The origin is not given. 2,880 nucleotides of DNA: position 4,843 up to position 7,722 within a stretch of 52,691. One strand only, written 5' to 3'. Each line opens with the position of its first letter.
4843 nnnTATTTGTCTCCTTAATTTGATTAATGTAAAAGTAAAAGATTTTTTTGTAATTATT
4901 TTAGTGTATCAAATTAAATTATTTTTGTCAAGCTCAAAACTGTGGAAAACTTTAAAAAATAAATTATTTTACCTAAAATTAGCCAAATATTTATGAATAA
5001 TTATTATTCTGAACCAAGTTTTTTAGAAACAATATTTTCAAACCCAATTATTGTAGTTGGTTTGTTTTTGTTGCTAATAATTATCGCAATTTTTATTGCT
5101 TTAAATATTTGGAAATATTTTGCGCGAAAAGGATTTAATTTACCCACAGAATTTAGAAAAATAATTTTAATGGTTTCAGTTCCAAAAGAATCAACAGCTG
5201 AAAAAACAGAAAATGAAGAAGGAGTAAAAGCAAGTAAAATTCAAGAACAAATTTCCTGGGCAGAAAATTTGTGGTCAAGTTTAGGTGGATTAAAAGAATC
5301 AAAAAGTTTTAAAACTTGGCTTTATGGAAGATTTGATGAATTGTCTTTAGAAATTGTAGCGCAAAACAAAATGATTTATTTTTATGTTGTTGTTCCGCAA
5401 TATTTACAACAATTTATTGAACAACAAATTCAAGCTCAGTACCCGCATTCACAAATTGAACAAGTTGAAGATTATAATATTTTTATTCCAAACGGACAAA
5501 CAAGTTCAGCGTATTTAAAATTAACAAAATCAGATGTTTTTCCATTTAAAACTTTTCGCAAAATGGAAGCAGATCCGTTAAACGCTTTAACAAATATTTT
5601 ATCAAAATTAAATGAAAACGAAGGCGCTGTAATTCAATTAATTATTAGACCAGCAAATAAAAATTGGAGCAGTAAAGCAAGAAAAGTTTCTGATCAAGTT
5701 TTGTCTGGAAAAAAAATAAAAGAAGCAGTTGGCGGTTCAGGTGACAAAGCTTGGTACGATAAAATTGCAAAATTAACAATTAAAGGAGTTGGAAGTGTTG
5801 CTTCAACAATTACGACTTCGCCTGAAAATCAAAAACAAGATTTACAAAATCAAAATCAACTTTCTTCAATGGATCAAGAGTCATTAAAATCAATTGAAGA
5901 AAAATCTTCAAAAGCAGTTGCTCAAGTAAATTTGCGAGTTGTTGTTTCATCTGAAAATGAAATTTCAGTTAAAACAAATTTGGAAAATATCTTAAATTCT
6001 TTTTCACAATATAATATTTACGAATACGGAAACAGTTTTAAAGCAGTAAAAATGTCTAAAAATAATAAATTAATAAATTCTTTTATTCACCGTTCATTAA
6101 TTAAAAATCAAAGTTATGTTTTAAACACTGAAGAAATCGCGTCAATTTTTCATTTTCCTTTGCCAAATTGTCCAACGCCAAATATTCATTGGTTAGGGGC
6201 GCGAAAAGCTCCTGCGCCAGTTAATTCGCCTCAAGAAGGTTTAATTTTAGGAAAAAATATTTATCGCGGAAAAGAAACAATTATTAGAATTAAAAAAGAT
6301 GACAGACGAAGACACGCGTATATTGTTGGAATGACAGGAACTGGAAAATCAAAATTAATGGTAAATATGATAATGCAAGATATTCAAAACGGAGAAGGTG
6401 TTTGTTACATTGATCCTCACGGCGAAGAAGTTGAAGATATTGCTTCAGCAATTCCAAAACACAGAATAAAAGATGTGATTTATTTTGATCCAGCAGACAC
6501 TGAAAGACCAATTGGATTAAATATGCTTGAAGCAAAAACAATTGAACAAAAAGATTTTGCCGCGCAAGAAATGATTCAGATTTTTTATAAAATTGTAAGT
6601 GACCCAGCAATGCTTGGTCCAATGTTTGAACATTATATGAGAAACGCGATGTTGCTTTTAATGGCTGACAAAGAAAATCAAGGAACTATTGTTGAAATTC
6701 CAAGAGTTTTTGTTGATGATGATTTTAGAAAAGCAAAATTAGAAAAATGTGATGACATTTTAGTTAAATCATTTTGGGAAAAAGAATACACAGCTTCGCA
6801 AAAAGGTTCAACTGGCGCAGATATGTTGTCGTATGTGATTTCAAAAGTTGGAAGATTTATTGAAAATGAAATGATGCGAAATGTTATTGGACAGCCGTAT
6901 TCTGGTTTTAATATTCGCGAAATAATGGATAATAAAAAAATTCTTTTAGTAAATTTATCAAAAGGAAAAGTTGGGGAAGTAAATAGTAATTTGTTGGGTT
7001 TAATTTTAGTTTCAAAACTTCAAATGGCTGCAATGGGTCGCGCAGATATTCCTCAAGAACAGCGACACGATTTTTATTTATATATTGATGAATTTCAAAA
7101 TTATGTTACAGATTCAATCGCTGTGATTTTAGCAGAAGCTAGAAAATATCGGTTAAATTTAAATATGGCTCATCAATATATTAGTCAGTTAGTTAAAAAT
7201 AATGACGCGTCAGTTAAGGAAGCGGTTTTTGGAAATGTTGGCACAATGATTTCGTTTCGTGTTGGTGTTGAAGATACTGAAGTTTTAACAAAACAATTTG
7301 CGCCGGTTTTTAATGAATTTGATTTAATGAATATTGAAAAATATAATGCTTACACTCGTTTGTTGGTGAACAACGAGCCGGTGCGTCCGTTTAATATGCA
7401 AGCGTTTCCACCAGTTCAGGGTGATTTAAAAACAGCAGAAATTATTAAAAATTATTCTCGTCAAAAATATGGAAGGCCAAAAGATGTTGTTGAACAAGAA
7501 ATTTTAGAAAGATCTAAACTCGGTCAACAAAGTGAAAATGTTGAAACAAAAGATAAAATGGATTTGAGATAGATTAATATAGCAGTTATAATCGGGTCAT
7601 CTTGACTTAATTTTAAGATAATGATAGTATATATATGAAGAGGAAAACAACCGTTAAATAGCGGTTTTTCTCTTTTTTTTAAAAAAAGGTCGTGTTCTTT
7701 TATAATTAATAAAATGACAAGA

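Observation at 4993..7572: Two paralogous membrane-anchored TraD/VirD4-like ATPase modules, one fused and one split, with no other secretion apparatus in view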

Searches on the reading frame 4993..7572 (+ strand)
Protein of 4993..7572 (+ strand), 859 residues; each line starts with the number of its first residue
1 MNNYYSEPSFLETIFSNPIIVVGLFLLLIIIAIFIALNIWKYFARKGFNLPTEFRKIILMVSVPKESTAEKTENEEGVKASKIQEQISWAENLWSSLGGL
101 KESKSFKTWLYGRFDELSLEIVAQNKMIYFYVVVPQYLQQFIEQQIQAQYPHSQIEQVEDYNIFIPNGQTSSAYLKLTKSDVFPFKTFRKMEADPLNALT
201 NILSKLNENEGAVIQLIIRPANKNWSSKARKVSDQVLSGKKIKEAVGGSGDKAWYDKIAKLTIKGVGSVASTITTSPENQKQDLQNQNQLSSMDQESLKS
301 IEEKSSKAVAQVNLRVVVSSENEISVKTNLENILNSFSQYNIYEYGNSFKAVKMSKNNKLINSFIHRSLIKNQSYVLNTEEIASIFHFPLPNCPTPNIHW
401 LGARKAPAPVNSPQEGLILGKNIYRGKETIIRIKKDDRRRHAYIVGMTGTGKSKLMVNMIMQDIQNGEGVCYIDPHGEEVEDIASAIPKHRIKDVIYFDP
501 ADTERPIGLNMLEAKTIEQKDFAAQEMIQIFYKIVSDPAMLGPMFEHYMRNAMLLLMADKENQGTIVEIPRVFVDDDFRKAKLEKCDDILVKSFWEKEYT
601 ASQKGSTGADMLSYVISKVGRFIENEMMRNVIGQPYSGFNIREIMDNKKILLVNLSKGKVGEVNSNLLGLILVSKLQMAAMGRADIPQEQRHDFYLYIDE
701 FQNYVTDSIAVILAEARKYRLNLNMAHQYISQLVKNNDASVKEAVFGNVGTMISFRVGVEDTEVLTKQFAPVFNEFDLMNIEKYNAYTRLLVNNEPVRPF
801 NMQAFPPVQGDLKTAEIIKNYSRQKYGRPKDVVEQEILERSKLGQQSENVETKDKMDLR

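Call 3: search_protein_families(library=pfam, proteins=[window:4993-7572:+], max_evalue=1)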
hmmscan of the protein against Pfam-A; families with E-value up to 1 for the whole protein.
window:4993-7572:+ (859 aa): 12 families
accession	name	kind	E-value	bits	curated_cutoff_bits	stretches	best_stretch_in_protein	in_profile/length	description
PF10412.15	TrwB_AAD_bind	-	9.3e-09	35.1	20.5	1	432-762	8-315/387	Type IV secretion-system coupling protein DNA-binding domain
PF01935.23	DUF87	-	3.5e-05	24.4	23.2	1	431-478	14-63/220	Helicase HerA, central domain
PF12696.13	TraG-D_C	-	8.6e-05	22.9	22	1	694-762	2-69/126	TraM recognition site of TraD and TraG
PF12846.13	AAA_10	-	0.0075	15.8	27.5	1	438-489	20-70/362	AAA-like domain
PF01580.24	FtsK_SpoIIIE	-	0.01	15.7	24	1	410-461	13-61/221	FtsK/SpoIIIE family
PF13401.12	AAA_22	-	0.011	16.4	27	1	438-487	4-54/130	AAA domain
PF20720.3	nSTAND3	-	0.021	15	27.2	1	438-499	16-72/155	Novel STAND NTPase 3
PF25199.1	nSTAND_NTPase5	-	0.04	14.2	34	1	431-502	33-106/145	Novel STAND NTPase 5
PF01637.24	ATPase_2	-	0.048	13.9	33.2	1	435-519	16-79/225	ATPase domain predominantly from Archaea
PF00005.33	ABC_tran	-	0.12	13.4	25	1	441-493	13-62/137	ABC transporter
PF13173.12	AAA_14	-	0.12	12.9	27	0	440-484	3-46/129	AAA domain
PF04851.21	ResIII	-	0.14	12.5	22.5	1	434-464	20-48/164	Type III restriction enzyme, res subunit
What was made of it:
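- On Type IV coupling protein (VirD4/TrwB/TraD/TraG): The Pfam model that includes this domain is matched over positions 8-315 of 387 (call 3).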

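Call 4: search_protein_families(library=ncbifam, proteins=[window:4993-7572:+], max_evalue=1)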
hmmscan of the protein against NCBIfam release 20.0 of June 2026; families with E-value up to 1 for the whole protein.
window:4993-7572:+ (859 aa): 12 families
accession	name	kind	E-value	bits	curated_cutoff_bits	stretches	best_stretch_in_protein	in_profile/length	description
TIGR03743.1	SXT_TraD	subfamily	2e-15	56.3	366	2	420-513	153-252/636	conjugative transfer system coupling protein TraD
NF045973.1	conju_CD1115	equivalog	4.7e-11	42.2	250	1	433-763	18-363/442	VirD4-like conjugal transfer protein, CD1115 family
TIGR03754.1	conj_TOL_TraD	equivalog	3e-08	32.6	647.55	1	427-478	168-219/643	type IV conjugative transfer system coupling protein TraD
NF041447.1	TrbC_conju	equivalog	1.9e-07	29.9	800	2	424-478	114-168/685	F-type conjugative transfer protein TrbC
NF041326.1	Bacteroid_MobC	subfamily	1.1e-05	24.1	900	1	688-783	452-547/655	conjugal transfer protein MobC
TIGR02759.1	TraD_Ftype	equivalog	0.00059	18.7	521.35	1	675-757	390-473/566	type IV conjugative transfer system coupling protein TraD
TIGR03880.1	KaiC_arch_3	hypoth_equivalog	0.0012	18.4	249.45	1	443-475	20-52/224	KaiC domain-containing protein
NF053655.1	CedD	equivalog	0.0012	17.6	600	1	420-484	202-266/527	DNA-translocating ATPase CedD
TIGR03420.1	DnaA_homol_Hda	equivalog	0.012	15.2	194.8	1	433-483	32-82/226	DnaA regulatory inactivator Hda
TIGR02237.1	recomb_radB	equivalog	0.018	14.9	172.4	1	444-505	17-81/210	DNA repair and recombination protein RadB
NF006486.0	PRK08903.1-6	equivalog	0.089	12.3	307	1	432-483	29-80/222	DnaA regulatory inactivator Hda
TIGR03881.1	KaiC_arch_4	hypoth_equivalog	0.55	9.9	247.8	1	443-483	25-64/231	KaiC domain-containing protein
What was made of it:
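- Pfam TrwB_AAD_bind and TraG-D_C score above cut-off, and NCBIfam TraD/VirD4 models hit (calls 3, 4).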

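Call 27: find_encoding_contigs(protein=window:4993-7572:+, flank=8000, max_places=4)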
Protein window:4993-7572:+ (859 aa): 4 contigs read that carry it; 3 places shown.
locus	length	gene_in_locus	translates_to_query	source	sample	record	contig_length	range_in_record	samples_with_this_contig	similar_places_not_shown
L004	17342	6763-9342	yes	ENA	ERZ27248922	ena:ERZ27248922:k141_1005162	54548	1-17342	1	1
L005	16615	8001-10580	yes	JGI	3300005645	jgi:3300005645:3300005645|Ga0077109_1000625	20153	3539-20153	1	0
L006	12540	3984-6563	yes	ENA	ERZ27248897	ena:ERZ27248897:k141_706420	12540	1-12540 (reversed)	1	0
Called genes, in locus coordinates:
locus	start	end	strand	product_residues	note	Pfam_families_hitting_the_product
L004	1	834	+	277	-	?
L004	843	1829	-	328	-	PF01207:Dus, PF01180:DHO_dh (faint), PF01207:Dus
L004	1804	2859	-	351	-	PF01820:Dala_Dala_lig_N, PF01071:GARS_A (faint), PF02655:ATP-grasp_3, PF08443:RimK (faint), PF02222:ATP-grasp, PF02786:CPSase_L_D2, PF07478:Dala_Dala_lig_C, PF13535:ATP-grasp_4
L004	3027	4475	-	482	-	PF01406:tRNA-synt_1e, PF01921:tRNA-synt_1f (faint), PF09334:tRNA-synt_1g, PF23493:CysS_C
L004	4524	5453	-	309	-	PF01544:CorA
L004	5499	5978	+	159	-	-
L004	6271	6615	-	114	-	-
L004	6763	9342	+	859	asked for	PF26449:DUF8128, PF10412:TrwB_AAD_bind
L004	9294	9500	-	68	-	-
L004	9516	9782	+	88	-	PF18955:DUF5698 (weak)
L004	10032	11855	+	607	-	PF01411:tRNA-synt_2c, PF07973:tRNA_SAD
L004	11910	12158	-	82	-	-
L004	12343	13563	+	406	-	-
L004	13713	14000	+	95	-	PF01176:eIF-1a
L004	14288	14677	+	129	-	PF00416:Ribosomal_S13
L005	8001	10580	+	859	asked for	PF26449:DUF8128, PF10412:TrwB_AAD_bind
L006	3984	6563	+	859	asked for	PF26449:DUF8128, PF10412:TrwB_AAD_bind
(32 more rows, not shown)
